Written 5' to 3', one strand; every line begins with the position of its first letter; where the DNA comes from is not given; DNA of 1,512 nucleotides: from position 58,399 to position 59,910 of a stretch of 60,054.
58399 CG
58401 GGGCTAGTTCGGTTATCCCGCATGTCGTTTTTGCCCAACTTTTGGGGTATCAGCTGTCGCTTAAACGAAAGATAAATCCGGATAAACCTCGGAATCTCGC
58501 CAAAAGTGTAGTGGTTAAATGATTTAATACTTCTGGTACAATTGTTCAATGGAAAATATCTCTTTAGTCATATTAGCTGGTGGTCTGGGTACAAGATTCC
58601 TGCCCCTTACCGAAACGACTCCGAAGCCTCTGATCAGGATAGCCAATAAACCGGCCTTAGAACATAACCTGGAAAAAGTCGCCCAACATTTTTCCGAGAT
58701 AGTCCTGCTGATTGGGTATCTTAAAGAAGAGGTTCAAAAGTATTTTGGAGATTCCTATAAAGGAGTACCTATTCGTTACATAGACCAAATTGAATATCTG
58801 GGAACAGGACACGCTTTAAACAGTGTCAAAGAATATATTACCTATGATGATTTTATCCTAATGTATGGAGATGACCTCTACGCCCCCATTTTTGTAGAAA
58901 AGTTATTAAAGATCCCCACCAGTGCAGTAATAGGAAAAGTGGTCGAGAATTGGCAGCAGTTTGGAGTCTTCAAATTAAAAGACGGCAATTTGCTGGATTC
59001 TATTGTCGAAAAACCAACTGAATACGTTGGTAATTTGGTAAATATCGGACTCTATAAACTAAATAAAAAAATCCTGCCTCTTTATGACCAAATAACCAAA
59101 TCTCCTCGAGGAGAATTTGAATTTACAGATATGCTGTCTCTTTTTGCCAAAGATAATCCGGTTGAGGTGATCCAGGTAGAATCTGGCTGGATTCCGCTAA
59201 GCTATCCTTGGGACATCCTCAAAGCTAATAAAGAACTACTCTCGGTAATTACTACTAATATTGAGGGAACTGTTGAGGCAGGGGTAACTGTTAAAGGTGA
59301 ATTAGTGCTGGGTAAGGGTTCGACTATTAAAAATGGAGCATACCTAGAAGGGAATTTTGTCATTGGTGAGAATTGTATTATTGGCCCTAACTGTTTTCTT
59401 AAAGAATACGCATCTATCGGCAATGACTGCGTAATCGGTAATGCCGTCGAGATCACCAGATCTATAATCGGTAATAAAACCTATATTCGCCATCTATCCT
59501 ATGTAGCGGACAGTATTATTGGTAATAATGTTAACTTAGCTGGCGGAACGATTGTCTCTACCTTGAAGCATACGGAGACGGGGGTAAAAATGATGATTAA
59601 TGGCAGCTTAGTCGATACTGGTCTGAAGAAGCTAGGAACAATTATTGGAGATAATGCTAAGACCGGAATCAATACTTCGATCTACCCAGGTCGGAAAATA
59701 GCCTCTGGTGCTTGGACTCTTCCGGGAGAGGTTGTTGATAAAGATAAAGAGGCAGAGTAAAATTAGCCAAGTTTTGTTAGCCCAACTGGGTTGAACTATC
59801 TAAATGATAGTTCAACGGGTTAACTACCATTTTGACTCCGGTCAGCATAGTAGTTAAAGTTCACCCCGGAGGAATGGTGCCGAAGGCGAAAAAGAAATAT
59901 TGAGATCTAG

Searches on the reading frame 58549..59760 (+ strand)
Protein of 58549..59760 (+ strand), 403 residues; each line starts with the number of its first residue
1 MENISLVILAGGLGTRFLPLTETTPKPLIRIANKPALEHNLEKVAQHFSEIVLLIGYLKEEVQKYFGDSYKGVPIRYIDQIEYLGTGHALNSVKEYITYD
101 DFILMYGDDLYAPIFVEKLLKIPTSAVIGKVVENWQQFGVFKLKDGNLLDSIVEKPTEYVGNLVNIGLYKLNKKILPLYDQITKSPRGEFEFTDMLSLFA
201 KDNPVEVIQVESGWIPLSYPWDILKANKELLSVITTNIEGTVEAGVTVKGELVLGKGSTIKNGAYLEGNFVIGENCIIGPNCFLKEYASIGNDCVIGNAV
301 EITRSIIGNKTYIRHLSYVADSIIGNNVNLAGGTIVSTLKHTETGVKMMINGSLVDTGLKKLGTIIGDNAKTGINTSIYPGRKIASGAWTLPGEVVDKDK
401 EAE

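Call 34: find_encoding_contigs(protein=window:58549-59760:+, flank=10000, max_places=5)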
Protein window:58549-59760:+ (403 aa): 20 contigs read that carry it; 5 places shown.
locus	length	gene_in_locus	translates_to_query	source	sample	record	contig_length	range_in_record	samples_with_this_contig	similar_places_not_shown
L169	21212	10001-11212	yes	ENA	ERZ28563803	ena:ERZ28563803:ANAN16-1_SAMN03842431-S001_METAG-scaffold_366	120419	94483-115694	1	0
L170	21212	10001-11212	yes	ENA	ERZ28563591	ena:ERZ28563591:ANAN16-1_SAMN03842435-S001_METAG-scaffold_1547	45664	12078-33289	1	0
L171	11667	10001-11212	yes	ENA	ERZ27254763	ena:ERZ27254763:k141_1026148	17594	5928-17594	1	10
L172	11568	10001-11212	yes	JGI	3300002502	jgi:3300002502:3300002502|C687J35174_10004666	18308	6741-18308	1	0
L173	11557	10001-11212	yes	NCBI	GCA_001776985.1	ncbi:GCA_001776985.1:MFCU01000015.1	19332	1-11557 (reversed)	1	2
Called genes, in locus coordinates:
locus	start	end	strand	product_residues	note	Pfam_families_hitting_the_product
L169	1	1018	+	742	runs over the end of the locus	PF00403:HMA, PF00122:E1-E2_ATPase, PF00702:Hydrolase, PF08282:Hydrolase_3 (weak)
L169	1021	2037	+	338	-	PF13386:DsbD_2, PF13473:Cupredoxin_1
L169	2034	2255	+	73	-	PF00403:HMA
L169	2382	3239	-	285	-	-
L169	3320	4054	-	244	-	-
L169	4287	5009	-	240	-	PF07685:GATase_3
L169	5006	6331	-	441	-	PF08245:Mur_ligase_M, PF08353:MurT_C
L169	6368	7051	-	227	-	-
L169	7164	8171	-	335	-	PF01933:CofD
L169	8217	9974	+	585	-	PF13230:GATase_4, PF13522:GATase_6, PF13537:GATase_7, PF01380:SIS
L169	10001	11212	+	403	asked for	PF00483:NTP_transferase, PF12804:NTP_transf_3, PF25084:LbH_EIF2B, PF00132:Hexapep, PF25087:GMPPB_C, PF25084:LbH_EIF2B (weak)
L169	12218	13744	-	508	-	PF00239:Resolvase, PF07508:Recombinase (weak), PF13408:Zn_ribbon_recom (weak)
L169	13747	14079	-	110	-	-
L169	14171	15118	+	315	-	-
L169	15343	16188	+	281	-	PF13814:Replic_Relax (weak)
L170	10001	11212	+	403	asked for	PF00483:NTP_transferase, PF12804:NTP_transf_3, PF25084:LbH_EIF2B, PF00132:Hexapep, PF25087:GMPPB_C, PF25084:LbH_EIF2B (weak)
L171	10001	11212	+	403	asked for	PF00483:NTP_transferase, PF12804:NTP_transf_3, PF25084:LbH_EIF2B, PF00132:Hexapep, PF25087:GMPPB_C, PF25084:LbH_EIF2B (weak)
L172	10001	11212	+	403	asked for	PF00483:NTP_transferase, PF12804:NTP_transf_3, PF25084:LbH_EIF2B, PF00132:Hexapep, PF25087:GMPPB_C, PF25084:LbH_EIF2B (weak)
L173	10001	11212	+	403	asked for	PF00483:NTP_transferase, PF12804:NTP_transf_3, PF25084:LbH_EIF2B, PF00132:Hexapep, PF25087:GMPPB_C, PF25084:LbH_EIF2B (weak)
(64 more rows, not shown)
